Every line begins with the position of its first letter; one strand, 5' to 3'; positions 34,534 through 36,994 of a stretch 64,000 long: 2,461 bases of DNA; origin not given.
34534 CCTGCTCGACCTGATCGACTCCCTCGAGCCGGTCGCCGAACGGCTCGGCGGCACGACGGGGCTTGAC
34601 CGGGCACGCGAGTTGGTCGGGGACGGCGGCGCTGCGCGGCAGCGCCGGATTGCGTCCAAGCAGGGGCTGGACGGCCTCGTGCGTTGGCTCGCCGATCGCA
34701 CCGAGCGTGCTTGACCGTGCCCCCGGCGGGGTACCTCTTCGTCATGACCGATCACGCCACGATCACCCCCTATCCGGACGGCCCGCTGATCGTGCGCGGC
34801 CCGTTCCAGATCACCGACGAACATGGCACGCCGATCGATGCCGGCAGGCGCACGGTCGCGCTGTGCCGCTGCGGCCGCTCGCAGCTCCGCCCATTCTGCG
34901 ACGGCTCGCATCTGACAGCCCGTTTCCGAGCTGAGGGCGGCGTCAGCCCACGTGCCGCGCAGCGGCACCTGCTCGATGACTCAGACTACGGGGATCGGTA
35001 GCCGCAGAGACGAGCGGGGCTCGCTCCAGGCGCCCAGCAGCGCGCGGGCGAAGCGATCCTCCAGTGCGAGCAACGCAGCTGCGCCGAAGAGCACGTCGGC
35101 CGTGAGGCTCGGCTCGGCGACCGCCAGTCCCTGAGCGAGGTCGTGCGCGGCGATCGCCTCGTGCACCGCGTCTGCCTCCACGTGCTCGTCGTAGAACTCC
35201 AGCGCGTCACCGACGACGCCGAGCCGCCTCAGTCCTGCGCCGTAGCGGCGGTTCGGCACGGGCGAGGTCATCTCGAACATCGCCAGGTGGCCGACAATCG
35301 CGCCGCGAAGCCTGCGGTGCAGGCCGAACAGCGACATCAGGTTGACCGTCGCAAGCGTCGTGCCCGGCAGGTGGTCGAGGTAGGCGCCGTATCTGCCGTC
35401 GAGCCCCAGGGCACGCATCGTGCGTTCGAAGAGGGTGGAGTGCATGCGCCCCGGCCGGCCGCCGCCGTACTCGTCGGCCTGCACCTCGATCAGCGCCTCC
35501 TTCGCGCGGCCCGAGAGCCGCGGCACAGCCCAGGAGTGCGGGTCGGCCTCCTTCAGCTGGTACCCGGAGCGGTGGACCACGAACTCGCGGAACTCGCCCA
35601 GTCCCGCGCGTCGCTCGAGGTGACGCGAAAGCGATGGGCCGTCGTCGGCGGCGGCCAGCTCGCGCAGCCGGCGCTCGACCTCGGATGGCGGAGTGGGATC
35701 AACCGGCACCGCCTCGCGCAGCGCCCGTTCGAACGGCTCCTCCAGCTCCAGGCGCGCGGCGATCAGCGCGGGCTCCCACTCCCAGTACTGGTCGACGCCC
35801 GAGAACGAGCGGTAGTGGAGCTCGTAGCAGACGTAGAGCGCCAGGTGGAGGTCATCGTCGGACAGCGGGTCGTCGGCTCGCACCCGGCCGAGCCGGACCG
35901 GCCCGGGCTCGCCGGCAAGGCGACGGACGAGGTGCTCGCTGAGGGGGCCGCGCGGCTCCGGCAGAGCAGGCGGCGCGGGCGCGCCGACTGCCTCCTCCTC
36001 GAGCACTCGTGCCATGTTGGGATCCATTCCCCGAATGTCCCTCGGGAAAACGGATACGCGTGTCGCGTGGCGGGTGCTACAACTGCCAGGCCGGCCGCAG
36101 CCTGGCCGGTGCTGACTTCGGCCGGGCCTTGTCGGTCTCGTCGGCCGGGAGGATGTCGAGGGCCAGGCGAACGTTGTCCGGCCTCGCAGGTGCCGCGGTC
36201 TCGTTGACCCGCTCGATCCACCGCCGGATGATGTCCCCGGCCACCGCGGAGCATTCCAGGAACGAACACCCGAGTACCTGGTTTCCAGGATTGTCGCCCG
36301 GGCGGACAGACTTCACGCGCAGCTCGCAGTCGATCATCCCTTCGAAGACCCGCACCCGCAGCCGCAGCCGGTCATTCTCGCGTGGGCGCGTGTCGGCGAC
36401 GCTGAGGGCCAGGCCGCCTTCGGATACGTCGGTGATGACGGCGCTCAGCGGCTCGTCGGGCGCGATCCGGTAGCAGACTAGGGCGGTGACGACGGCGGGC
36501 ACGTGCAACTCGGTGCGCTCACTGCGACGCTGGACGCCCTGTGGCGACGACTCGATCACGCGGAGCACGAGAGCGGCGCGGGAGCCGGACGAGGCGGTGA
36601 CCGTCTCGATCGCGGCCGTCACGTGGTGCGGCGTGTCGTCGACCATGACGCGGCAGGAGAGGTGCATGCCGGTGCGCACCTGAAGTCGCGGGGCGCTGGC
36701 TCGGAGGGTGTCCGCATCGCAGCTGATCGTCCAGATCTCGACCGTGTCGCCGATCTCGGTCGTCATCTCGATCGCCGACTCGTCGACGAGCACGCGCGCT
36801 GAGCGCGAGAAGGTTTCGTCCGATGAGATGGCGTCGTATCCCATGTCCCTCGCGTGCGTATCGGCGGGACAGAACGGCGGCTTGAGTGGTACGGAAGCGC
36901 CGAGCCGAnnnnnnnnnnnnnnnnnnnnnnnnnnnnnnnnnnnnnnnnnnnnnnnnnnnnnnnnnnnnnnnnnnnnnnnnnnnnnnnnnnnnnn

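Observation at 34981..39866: Co-directional metal module: TAT-exported two-domain multicopper oxidase, ZIP importer with an extra extracytoplasmic domain, DtxR repressor, PilZ protein, di-metal oxidase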

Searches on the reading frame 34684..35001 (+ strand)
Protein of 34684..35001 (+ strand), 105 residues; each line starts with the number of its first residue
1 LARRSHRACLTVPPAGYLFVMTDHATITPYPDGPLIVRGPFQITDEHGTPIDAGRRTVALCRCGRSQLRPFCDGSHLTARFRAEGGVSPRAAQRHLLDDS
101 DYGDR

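Call 4: search_protein_families(library=pfam, proteins=[window:34684-35001:+], max_evalue=0.01)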
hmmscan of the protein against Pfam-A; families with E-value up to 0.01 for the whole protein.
window:34684-35001:+ (105 aa): 1 family
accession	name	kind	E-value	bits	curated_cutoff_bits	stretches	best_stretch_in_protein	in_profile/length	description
PF09360.15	zf-CDGSH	-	1.8e-18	66.9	29.5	1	32-76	1-47/48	Iron-binding zinc finger CDGSH type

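Call 5: search_protein_families(library=ncbifam, proteins=[window:34684-35001:+], max_evalue=0.01)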
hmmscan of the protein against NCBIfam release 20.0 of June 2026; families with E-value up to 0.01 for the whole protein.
window:34684-35001:+ (105 aa): 0 families

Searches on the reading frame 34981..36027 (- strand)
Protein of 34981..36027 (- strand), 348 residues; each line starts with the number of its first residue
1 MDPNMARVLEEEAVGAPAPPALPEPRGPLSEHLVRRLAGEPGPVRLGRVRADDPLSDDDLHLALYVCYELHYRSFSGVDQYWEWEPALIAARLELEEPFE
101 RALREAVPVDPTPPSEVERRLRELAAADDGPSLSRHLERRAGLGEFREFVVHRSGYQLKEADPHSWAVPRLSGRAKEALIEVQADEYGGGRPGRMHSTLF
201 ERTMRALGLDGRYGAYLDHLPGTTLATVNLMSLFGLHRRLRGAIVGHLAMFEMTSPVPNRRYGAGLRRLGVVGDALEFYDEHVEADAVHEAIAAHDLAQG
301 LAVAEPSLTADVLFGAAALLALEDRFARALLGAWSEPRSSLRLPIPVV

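Call 4: search_protein_families(library=pfam, proteins=[window:34981-36027:-], max_evalue=0.01)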
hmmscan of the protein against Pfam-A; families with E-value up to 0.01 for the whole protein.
window:34981-36027:- (348 aa): 1 family
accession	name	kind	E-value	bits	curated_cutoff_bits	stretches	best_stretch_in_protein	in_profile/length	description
PF14518.11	Haem_oxygenas_2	-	3.8e-60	203.2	28.9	1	147-323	1-176/177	Iron-containing redox enzyme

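Call 5: search_protein_families(library=ncbifam, proteins=[window:34981-36027:-], max_evalue=0.01)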
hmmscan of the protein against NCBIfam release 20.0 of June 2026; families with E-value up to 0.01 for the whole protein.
window:34981-36027:- (348 aa): 0 families

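Call 72: search_solved_structures(query=window:34981-36027:-, max_evalue=0.01)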
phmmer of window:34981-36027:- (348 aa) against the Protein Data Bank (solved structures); distinct sequences matched with E-value up to 0.01: 6.
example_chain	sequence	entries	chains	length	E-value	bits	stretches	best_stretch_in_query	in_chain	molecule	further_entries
9pfx_A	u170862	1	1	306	1.1e-08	38.2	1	108-298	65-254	PbrRohS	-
6m9r_A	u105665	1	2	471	3.7e-08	36.5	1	156-304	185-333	SznF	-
6m9s_A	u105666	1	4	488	4e-08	36.4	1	156-304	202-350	SznF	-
6vzy_A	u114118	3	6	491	4e-08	36.4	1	156-304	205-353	Cupin domain-containing diiron protein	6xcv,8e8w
9n1a_A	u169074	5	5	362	4.2e-07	33.1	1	51-331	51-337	HrmI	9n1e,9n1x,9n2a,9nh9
9pfw_A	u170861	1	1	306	1.8e-06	31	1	96-301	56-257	Iron-containing redox enzyme family protein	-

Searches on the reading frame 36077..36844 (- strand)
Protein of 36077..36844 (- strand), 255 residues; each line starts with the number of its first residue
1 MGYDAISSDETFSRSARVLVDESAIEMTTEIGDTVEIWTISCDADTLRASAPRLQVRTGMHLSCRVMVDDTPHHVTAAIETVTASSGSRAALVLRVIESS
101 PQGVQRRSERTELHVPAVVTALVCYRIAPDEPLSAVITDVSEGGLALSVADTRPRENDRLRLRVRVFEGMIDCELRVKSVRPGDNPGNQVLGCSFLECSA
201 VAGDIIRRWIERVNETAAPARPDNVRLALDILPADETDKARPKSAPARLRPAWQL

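Call 4: search_protein_families(library=pfam, proteins=[window:36077-36844:-], max_evalue=0.01)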
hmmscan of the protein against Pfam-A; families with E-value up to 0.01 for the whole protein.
window:36077-36844:- (255 aa): 1 family
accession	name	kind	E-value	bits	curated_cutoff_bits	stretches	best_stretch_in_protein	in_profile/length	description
PF07238.19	PilZ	-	6.1e-11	43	22.5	1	105-211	2-101/102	PilZ domain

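Call 5: search_protein_families(library=ncbifam, proteins=[window:36077-36844:-], max_evalue=0.01)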
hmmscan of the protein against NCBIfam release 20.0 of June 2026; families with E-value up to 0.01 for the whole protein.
window:36077-36844:- (255 aa): 1 family
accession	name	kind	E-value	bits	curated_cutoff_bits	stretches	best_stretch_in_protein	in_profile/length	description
TIGR02266.1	gmx_TIGR02266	paralog_domain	0.0011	19.1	68.7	1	129-200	13-85/96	TIGR02266 family protein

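Call 80: search_protein_families(library=pfam, proteins=[window:36077-36844:-], max_evalue=10)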
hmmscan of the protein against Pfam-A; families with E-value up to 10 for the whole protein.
window:36077-36844:- (255 aa): 1 family
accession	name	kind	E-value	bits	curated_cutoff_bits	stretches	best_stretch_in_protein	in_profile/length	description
PF07238.19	PilZ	-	6.1e-11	43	22.5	1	105-211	2-101/102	PilZ domain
